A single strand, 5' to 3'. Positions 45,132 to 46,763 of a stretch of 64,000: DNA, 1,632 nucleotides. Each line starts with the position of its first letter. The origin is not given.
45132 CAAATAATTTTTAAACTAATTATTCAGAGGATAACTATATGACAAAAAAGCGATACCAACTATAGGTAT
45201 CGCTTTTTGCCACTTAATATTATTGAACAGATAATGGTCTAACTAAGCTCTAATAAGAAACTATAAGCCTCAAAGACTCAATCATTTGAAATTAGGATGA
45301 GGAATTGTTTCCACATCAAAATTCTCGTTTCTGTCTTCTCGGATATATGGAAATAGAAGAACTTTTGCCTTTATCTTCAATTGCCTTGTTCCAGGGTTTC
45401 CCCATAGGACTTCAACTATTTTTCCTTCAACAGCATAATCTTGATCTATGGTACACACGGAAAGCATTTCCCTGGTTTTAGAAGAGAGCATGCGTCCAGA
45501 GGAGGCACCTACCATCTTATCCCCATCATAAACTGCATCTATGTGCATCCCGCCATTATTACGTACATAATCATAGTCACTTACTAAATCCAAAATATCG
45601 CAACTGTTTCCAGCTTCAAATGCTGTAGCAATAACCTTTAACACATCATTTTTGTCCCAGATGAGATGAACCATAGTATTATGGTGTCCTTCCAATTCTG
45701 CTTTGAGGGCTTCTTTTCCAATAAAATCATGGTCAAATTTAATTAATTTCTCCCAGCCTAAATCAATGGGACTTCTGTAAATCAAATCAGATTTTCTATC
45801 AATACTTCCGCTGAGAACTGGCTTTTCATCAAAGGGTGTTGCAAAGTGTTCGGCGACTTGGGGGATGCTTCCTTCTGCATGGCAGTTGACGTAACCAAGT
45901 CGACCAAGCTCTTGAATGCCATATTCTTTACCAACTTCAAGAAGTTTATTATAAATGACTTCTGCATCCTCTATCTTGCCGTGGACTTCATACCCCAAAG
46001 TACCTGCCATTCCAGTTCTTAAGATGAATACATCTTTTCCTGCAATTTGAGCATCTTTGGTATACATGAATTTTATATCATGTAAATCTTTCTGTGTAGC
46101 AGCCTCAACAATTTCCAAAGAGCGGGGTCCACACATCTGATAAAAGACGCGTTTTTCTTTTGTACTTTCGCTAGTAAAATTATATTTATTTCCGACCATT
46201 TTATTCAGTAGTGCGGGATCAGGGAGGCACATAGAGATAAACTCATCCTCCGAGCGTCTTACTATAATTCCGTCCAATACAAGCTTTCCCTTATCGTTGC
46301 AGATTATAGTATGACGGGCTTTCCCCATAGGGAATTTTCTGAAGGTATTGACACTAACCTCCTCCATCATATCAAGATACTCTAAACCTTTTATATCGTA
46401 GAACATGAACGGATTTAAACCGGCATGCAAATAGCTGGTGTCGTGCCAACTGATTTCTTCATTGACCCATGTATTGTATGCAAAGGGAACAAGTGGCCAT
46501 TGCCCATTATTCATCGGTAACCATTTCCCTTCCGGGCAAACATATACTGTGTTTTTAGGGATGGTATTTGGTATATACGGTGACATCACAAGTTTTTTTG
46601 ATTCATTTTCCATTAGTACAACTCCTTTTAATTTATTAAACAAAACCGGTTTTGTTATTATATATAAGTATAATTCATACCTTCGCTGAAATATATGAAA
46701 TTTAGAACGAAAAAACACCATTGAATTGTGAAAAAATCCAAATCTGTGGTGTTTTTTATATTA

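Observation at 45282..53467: Two long LigM/DesA-like GcvT paralogs flanking a TMADH/DgcA/enoate-reductase-type flavoenzyme: candidate cobalamin-independent demethylation in an anaerobe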

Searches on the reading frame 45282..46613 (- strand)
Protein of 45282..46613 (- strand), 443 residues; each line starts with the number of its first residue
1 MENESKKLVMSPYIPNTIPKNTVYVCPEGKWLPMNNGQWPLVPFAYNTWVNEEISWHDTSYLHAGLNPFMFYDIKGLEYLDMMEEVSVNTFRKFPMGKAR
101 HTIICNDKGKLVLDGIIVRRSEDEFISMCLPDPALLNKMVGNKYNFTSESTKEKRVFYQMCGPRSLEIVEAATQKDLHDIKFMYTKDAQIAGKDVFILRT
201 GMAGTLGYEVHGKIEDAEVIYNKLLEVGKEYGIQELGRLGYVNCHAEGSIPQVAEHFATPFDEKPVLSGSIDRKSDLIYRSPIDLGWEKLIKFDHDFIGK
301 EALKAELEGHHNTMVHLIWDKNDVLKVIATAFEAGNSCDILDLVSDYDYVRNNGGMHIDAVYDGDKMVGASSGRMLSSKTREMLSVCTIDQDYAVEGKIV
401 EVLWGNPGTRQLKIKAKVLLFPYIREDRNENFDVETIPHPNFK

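Call 4: search_protein_families(library=pfam, proteins=[window:45282-46613:-], max_evalue=0.01)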
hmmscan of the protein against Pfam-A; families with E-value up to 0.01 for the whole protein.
window:45282-46613:- (443 aa): 1 family
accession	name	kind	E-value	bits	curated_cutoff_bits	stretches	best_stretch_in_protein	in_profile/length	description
PF01571.26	GCV_T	-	2.9e-28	99.3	25.6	1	72-238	51-222/255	Aminomethyltransferase folate-binding domain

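Call 5: search_protein_families(library=ncbifam, proteins=[window:45282-46613:-], max_evalue=0.01)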
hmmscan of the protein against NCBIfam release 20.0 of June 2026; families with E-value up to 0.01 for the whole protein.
window:45282-46613:- (443 aa): 8 families
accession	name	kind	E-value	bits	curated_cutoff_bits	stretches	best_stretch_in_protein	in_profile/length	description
NF047633.1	SyrngDmethDesA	equivalog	7e-53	179.7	800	1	38-412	25-424/453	syringate O-demethylase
NF047885.1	VanMgalDeMLigM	equivalog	4.4e-46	157.8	580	1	39-410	25-422/461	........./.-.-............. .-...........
NF053776.1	TmaoDeMthMsil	equivalog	2.3e-20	72.7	1100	1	68-238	436-617/763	trimethylamine N-oxide demethylase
NF001567.0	PRK00389.1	subfamily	1.4e-19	70.3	300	1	73-232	57-216/359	glycine cleavage system aminomethyltransferase GcvT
TIGR01372.1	soxA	subfamily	4.8e-16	57.7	1164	1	73-237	669-844/996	sarcosine oxidase subunit alpha family protein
TIGR00528.1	gcvT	equivalog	8.4e-16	57.8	235.85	1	72-233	54-217/362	glycine cleavage system aminomethyltransferase GcvT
NF009133.0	PRK12486.1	equivalog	4.9e-12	45.4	410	1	73-234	67-230/369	dimethylsulfoniopropionate demethylase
NF010093.0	PRK13579.1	equivalog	5.6e-11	41.8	459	1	74-226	65-217/371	glycine cleavage system aminomethyltransferase GcvT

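Call 11: search_solved_structures(query=window:45282-46613:-, max_evalue=0.001, show_alignments=1)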
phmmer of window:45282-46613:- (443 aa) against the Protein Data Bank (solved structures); distinct sequences matched with E-value up to 0.001: 14.
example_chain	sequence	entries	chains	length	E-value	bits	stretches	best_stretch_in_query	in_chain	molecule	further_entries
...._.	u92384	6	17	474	1.8e-32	115.9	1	39-414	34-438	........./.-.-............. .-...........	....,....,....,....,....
5tl4_A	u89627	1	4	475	1.9e-32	115.9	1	39-414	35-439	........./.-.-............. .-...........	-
1woo_A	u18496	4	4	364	1.2e-12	50.7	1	71-229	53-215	Aminomethyltransferase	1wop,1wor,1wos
1yx2_A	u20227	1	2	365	1.2e-12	50.6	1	72-258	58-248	Aminomethyltransferase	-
5l46_A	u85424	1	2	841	6.8e-11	44.8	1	65-239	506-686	Dimethylglycine dehydrogenase, mitochondrial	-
4pab_A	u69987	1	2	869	2.6e-09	39.6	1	65-239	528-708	Dimethylglycine dehydrogenase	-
4p9s_A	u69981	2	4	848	4.1e-09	39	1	65-239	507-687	Dimethylglycine dehydrogenase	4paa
3tfh_A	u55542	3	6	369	6.4e-09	38.3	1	73-233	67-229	GcvT-like Aminomethyltransferase protein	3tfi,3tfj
1v5v_A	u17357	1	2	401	7.5e-07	31.5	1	75-317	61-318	aminomethyltransferase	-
2gag_A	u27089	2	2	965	2.9e-05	26.3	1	73-237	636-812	heterotetrameric sarcosine oxidase alpha-subunit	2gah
9q59_A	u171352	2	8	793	3.8e-05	25.9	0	70-239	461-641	trimethylamine N-oxide demethylase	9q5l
9q5a_A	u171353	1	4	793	3.8e-05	25.9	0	70-239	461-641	Trimethylamine N-oxide Demethylase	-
1vrq_A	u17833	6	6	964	5.5e-05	25.3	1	73-238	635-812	Sarcosine oxidase alpha subunit | Subunit alpha of sarcosine oxidase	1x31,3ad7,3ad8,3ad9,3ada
1pj5_A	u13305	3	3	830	0.00014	24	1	30-247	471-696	N,N-dimethylglycine oxidase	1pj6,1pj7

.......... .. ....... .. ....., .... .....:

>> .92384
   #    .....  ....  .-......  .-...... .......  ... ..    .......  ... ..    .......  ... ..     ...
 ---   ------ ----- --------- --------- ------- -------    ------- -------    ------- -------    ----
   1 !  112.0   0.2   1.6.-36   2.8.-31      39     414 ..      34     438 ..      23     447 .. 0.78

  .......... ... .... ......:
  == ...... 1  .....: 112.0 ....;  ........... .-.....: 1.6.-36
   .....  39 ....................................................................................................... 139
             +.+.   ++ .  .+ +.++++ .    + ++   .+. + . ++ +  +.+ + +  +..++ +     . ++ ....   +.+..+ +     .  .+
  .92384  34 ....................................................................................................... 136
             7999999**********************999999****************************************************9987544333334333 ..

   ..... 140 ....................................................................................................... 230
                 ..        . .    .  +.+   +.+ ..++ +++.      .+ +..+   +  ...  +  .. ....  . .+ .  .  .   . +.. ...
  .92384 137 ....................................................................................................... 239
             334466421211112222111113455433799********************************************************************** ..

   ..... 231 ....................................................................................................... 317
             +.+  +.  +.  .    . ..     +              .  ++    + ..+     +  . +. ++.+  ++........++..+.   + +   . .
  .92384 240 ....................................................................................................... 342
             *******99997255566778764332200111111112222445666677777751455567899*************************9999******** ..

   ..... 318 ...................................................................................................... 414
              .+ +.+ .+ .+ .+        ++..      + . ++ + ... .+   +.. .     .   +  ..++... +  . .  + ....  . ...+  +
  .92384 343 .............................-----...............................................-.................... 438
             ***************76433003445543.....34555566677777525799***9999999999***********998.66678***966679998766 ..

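Call 35: find_homologous_proteins(query=window:45282-46613:-, max_evalue=1e-10)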
Query window:45282-46613:- (443 aa): 398 proteins with E <= 1e-10 among 5489 candidates; the best 120 are listed.
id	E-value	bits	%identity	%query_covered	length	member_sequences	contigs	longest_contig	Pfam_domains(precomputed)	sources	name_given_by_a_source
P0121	0.0e+0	1037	100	100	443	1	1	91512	PF01571.27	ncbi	ncbi:MAG: hypothetical protein ACOWWH_10565 [Eubacteriaceae bacterium]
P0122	8.8e-279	943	88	100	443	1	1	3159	PF01571.27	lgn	-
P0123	4.3e-270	914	85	100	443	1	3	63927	PF01571.27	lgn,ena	-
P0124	2.4e-269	912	86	100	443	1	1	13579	PF01571.27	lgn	-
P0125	3.4e-255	865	79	100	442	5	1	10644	PF01571.27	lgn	-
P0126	2.1e-251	852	79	99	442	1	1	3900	PF01571.27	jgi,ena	-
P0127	4.0e-250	848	77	100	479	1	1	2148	PF01571.27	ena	-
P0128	1.0e-248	844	79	99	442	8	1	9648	PF01571.27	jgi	-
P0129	1.5e-246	837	78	100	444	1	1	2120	PF01571.27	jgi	-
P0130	3.2e-242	822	76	100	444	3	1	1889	PF01571.27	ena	-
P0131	4.7e-242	822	77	100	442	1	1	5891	PF01571.27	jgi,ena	-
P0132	1.7e-235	800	73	100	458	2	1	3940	PF01571.27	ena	-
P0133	7.1e-234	795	73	100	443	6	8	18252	PF01571.27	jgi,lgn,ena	-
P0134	3.0e-233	793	74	100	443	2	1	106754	PF01571.27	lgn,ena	-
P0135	2.6e-222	757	71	100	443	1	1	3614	PF01571.27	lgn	-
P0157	1.1e-199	682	63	100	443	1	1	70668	PF01571.27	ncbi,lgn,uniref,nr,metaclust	ncbi:aminomethyltransferase family protein [Acetobacterium wieringae]|uniref:Aminomethyltransferase 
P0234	3.7e-101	357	41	99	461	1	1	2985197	PF01571.27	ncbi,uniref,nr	ncbi:hypothetical protein [Moorella sp. E306M]|uniref:hypothetical protein n=1 Tax=Moorella sp. E306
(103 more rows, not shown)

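Call 36: find_encoding_contigs(protein=P0157, flank=10000, max_places=1)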
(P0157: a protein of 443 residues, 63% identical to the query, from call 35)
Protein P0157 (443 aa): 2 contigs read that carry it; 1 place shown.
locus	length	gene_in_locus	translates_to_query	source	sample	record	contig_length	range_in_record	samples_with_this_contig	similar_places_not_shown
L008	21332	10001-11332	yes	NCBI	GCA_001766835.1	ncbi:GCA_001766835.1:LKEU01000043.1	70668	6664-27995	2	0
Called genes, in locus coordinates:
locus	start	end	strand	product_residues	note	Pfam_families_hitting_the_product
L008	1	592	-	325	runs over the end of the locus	PF02661:Fic, PF21247:Fic-like_C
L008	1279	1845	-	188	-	PF14278:TetR_C_8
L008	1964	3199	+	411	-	PF03033:Glyco_transf_28, PF06722:EryCIII-like_C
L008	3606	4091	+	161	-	PF01243:PNPOx_N, PF12900:Pyridox_ox_2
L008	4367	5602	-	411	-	PF00872:Transposase_mut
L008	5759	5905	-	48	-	-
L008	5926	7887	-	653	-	PF00724:Oxidored_FMN, PF00890:FAD_binding_2, PF03486:HI0933_like (weak), PF07992:Pyr_redox_2, PF12831:FAD_oxidored, PF13450:NAD_binding_8 (weak), PF13738:Pyr_redox_3, PF00070:Pyr_redox, +6 more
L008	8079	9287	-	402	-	PF17853:GGDEF_2 (weak), PF13556:HTH_30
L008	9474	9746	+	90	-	-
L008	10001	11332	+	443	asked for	PF01571:GCV_T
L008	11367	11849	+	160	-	-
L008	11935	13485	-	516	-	PF13556:HTH_30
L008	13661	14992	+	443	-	PF01571:GCV_T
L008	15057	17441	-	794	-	PF00672:HAMP (weak), PF18947:HAMP_2, PF00015:MCPsignal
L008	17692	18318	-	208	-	PF02607:B12-binding_2, PF02310:B12-binding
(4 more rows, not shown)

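Call 37: find_encoding_contigs(protein=P0234, flank=10000, max_places=1)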
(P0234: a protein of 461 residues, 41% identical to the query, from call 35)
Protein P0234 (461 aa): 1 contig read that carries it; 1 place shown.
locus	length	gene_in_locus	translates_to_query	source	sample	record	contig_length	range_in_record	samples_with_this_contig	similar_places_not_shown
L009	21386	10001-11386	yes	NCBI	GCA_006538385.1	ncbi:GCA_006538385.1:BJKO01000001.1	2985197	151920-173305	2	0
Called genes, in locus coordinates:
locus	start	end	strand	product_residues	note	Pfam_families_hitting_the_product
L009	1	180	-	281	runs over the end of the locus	PF01678:DAP_epimerase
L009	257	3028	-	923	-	PF00690:Cation_ATPase_N, PF00122:E1-E2_ATPase, PF13246:Cation_ATPase, PF00702:Hydrolase, PF12710:HAD (weak), PF08282:Hydrolase_3 (faint), PF00689:Cation_ATPase_C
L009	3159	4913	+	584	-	PF05833:NFACT_N, PF05670:NFACT-R_1, PF18297:NFACT-R_2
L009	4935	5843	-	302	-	PF00892:EamA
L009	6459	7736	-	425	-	PF01548:DEDD_Tnp_IS110, PF02371:Transposase_20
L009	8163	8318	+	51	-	PF01548:DEDD_Tnp_IS110 (weak)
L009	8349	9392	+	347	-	PF01548:DEDD_Tnp_IS110, PF02371:Transposase_20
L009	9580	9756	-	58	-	-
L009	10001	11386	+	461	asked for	PF01571:GCV_T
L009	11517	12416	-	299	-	PF00126:HTH_1, PF03466:LysR_substrate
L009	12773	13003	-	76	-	PF13683:rve_3, PF13333:rve_2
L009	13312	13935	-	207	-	PF02525:Flavodoxin_2, PF03358:FMN_red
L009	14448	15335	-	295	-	PF01430:HSP33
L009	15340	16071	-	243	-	PF00215:OMPdecase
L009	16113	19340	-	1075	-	PF25596:CPSase_L_D1, PF02786:CPSase_L_D2, PF02787:CPSase_L_D3, PF25596:CPSase_L_D1, PF02655:ATP-grasp_3, PF02786:CPSase_L_D2, PF07478:Dala_Dala_lig_C, PF15632:ATPgrasp_Ter, +5 more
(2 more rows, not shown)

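Call 38: find_encoding_contigs(protein=P0134, flank=10000, max_places=1)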
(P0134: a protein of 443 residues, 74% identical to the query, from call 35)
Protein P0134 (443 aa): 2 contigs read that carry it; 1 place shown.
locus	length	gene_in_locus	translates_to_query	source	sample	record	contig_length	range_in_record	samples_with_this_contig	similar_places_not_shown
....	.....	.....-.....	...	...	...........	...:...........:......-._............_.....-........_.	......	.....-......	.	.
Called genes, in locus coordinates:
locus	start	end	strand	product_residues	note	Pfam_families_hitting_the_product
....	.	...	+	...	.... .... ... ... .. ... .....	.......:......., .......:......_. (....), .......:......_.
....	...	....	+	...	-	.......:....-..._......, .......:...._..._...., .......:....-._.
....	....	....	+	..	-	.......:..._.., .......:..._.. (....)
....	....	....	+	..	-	-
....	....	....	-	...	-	-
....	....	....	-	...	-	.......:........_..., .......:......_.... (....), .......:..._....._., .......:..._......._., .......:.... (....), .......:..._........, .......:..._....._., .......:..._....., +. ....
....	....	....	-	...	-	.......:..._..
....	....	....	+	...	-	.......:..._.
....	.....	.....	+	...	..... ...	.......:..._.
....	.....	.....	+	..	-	?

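Call 49: find_related_loci(query=A1, collection=genome_contigs, flank=10000)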
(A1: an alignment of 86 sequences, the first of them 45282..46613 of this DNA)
Query A1 (443 aa) in genome_contigs; peptide patterns used: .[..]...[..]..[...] (x = any residue, [..] = any of these).
189 stretches matched a pattern; 169 encode a relative of the query (tblastn E <= 1e-3); the best 80 are kept; 79 distinct loci.
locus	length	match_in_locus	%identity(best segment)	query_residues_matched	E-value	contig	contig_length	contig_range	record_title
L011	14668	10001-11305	82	4-438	0e+0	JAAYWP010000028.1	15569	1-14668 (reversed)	MAG: Syntrophomonadaceae bacterium isolate AS4GglBPBL_35 3167_AS4G, whole genome shotgun sequence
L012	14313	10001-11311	68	7-442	0e+0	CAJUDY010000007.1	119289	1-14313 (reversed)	MAG TPA_asm: uncultured Lachnospiraceae bacterium isolate MGBC128103 genome assembly, contig: MGBC128103.7, whole genome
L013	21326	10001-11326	67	1-442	0e+0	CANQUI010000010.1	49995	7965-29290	MAG: uncultured Eisenbergiella sp. isolate Lapin-023__bin5 genome assembly, contig: Lapin-023__NODE_936_length_49995_cov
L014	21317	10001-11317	66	3-442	0e+0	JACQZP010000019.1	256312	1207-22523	MAG: Acetobacterium woodii isolate NC_groundwater_1570_Pr3_B-0.1um_42_151 SR-2_scaffold_141_1551214, whole genome shotgu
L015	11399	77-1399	65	1-440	0e+0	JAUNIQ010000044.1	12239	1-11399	MAG: Bacillota bacterium isolate S28M_St_metabat_84 NODE_3823_length_12239_cov_5.229645, whole genome shotgun sequence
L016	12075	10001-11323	65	1-440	0e+0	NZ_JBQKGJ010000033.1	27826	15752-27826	Bilifractor sp. LCP21S3_A5 contig00033, whole genome shotgun sequence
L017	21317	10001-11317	66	3-442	0e+0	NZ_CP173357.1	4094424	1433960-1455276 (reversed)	Acetobacterium carbinolicum strain DSM 2925 chromosome, complete genome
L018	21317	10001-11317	66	3-442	0e+0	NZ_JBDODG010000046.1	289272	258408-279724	MAG: Acetobacterium sp. isolate Z1 NODE_9_length_289272_cov_33.631246, whole genome shotgun sequence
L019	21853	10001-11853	63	1-442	0e+0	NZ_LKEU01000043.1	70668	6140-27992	Acetobacterium wieringae strain DSM 1911 ACWI_contig000043, whole genome shotgun sequence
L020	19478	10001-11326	63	4-442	0e+0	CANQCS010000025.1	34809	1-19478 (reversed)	MAG: uncultured Oscillospiraceae bacterium isolate Lapin-001__bin13 genome assembly, contig: Lapin-001__NODE_1548_length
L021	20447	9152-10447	65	10-442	0e+0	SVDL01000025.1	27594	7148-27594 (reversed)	MAG: Lachnospiraceae bacterium isolate SIG279 NODE_2974_length_27594_cov_5.298688, whole genome shotgun sequence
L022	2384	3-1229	67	33-440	0e+0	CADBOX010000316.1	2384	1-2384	MAG: uncultured Lachnospiraceae bacterium isolate RUG14166 genome assembly, contig: RUG14166_asm_316, whole genome shotg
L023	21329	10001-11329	59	1-442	0e+0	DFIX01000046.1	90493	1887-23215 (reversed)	MAG TPA_asm: Eggerthellaceae bacterium UBA3686 UBA3686_contig_5425, whole genome shotgun sequence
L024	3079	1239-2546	58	10-442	0e+0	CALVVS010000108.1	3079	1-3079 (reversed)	MAG: uncultured Bacilli bacterium isolate BRZ_EQ__bin60 genome assembly, contig: BRZ_EQ__NODE_40274_length_3079_cov_3.93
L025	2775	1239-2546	58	10-442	0e+0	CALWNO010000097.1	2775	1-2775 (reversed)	MAG: uncultured Gemmiger sp. isolate BRZ_EE__bin65 genome assembly, contig: BRZ_EE__NODE_38240_length_2775_cov_4.525574,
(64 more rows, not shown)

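Call 54: predict_structure(alignment_id=A1)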
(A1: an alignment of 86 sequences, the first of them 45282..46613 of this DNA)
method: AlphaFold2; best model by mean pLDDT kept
length: 443 residues; sequences in the alignment: 86
mean_pLDDT: 94.9   pTM: 0.92
mean pLDDT of the five models: 94.9, 94.2, 94.1, 93.9, 93.6
residues with pLDDT >= 90: 403; 70-90: 38; 50-70: 2; < 50: 0
segments of 3 or more residues with pLDDT < 50: none
pLDDT, mean of each block of 10 residues (from residue 1): 79 91 88 90 94 95 94 98 97 96 97 97 97 96 97 96 98 98 98 98 92 98 98 96 93 93 93 96 96 97 97 98 97 91 90 93 98 95 97 98 96 98 92 96 85
secondary structure, 60 per line:
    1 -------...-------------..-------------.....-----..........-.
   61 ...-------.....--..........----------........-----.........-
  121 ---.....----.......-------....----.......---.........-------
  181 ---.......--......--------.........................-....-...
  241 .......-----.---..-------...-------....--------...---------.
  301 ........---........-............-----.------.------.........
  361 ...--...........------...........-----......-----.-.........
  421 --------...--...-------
elements in order: E8-10 E39-43 H49-58 E60-63 E71-75 H78-86 E98-105 E111-119 E124-128 H133-139 E147-150 E155-161 H165-173 E184-190 E193-198 E207-213 H214-231 E233-236 H238-247 E266-268 H300-308 E312-319 H321-332 E355-363 E366-376 E383-390 E399-404 E412-420

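Call 58: fold_search(model_id=the predicted structure, library=pdb)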
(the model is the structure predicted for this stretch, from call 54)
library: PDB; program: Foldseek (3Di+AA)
matches with E <= 10: 608; with E <= 0.001: 55
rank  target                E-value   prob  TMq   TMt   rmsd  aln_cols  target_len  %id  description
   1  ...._B                7.3e-34  1.00  0.75  0.74   5.1       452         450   24  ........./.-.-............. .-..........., LigM, substrate free form (released 2017-05-17)
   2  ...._A                1.8e-33  1.00  0.76  0.74   5.0       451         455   25  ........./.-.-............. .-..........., LigM, vanillate complex form (released 2017-05-17)
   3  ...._B                1.8e-33  1.00  0.73  0.73   5.0       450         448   23  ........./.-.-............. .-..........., LigM, 3-O-methylgallate complex form (released 2017-05-17)
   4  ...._A                1.9e-33  1.00  0.75  0.73   5.5       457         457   24  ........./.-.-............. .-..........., LigM, 3-O-methylgallate complex form (released 2017-05-17)
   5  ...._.                2.4e-33  1.00  0.76  0.75   4.5       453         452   24  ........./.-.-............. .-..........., LigM, substrate free form (released 2017-05-17)
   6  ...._A                3.2e-33  1.00  0.75  0.73   5.5       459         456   24  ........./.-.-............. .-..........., LigM, protocatechuate-tetrahydrofolate complex form (released 2017-05-17)
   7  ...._A                4.0e-33  1.00  0.73  0.71   5.9       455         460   24  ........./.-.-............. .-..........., LigM, protocatechuate-tetrahydrofolate complex form (released 2017-05-17)
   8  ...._B                6.9e-33  1.00  0.73  0.72   5.5       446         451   24  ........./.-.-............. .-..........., LigM, vanillate complex form (released 2017-05-17)
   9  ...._B                9.8e-33  1.00  0.73  0.72   5.1       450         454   23  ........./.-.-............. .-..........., LigM, protocatechuate-tetrahydrofolate complex form (released 2017-05-17)
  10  5tl4_A                1.2e-32  1.00  0.74  0.71   5.5       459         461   23  Crystal structure of Sphingomonas paucimobilis aryl O-demethylase LigM (released 2017-04-12)
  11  5tl4_D                2.0e-32  1.00  0.75  0.74   5.1       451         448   23  Crystal structure of Sphingomonas paucimobilis aryl O-demethylase LigM (released 2017-04-12)
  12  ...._C                2.0e-32  1.00  0.73  0.72   5.2       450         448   23  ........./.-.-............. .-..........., LigM, substrate free form (released 2017-05-17)
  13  5tl4_B                2.2e-32  1.00  0.75  0.75   5.0       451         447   24  Crystal structure of Sphingomonas paucimobilis aryl O-demethylase LigM (released 2017-04-12)
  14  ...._B                2.4e-32  1.00  0.74  0.74   5.9       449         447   23  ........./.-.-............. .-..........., LigM, tetrahydrofolate complex form (released 2017-05-17)
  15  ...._C                3.4e-32  1.00  0.74  0.73   5.0       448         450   23  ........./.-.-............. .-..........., LigM, tetrahydrofolate complex form (released 2017-05-17)
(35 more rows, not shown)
